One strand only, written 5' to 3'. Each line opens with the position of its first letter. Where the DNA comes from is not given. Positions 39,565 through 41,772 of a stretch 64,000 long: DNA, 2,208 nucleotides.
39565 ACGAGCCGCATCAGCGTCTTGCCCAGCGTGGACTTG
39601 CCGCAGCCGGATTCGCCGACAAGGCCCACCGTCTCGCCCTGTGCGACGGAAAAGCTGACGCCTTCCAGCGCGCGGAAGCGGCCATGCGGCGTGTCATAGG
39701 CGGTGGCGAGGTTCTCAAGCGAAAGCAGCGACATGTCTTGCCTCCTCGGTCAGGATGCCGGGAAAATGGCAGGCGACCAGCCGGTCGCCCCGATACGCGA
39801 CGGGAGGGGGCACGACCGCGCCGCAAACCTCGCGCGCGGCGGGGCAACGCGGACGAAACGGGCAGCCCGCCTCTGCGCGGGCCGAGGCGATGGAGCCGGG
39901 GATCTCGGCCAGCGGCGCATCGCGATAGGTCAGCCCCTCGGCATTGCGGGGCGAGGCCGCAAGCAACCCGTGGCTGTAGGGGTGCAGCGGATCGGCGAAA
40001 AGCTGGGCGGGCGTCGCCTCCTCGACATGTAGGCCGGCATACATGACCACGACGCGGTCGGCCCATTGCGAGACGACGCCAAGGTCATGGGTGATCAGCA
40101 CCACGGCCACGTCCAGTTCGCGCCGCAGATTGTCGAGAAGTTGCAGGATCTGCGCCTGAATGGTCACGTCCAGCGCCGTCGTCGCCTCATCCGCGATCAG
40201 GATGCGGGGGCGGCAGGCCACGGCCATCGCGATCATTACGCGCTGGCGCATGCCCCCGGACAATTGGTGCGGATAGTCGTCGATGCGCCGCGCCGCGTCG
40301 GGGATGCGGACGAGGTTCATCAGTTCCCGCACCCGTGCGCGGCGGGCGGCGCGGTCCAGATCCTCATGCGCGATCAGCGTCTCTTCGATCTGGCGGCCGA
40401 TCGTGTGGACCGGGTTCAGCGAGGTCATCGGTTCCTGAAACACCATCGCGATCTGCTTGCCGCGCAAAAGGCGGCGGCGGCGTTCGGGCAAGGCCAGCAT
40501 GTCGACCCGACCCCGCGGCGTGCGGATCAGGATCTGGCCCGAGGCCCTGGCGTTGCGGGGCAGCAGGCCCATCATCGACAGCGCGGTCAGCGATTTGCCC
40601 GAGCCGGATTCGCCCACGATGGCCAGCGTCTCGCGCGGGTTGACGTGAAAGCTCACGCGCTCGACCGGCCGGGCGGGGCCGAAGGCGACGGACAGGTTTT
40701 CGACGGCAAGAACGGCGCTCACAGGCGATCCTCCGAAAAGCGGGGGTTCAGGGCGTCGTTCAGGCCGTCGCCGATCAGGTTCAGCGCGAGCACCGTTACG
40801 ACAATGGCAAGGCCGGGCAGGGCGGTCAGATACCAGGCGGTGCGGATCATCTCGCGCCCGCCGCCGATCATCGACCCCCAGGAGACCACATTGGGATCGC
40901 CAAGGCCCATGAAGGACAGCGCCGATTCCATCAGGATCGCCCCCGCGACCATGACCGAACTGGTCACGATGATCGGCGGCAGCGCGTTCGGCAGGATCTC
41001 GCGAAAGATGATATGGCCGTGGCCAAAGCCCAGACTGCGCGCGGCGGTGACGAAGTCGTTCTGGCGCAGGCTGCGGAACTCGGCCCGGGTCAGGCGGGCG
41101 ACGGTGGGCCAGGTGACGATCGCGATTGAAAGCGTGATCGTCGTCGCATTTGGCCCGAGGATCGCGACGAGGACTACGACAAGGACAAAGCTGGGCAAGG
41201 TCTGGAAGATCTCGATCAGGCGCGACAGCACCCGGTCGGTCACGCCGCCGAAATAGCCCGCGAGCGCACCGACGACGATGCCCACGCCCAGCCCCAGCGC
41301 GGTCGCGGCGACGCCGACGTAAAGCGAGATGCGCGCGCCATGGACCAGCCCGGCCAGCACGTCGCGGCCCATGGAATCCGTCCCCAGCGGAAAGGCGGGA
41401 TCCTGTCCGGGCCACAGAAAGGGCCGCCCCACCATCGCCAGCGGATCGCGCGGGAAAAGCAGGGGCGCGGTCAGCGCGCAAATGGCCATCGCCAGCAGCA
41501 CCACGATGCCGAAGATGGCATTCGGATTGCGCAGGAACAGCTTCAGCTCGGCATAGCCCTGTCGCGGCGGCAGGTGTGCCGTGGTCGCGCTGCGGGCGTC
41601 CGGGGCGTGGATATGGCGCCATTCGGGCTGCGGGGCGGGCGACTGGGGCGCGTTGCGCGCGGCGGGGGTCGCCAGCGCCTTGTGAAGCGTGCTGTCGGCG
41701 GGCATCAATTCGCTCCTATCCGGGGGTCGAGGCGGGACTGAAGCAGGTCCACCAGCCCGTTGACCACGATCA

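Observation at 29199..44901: Five copies of an 8-7-8 palindromic operator define an Rrf2 regulon, including an autoregulatory site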

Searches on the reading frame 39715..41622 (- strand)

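Call 6: search_protein_families(library=pfam, proteins=[window:39715-41622:-])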
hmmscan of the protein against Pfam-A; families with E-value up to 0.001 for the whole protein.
window:39715-41622:- (635 aa): 5 families
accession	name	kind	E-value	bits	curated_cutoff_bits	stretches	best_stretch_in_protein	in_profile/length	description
PF00005.33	ABC_tran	-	5.6e-28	98.7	25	1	321-482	2-137/137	ABC transporter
PF08352.17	oligo_HPY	-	1.8e-13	51.1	27.1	1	533-600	1-65/65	Oligopeptide/dipeptide transporter, C-terminal region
PF02463.25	SMC_N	-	6.8e-05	22.8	40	1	332-525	26-209/220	RecF/RecN/SMC N terminal domain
PF13401.12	AAA_22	-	0.00016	22.4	27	1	332-510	7-121/130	AAA domain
PF13304.12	AAA_21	-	0.00096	19.7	27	0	449-517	233-303/304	AAA domain, putative AbiEii toxin, Type IV TA system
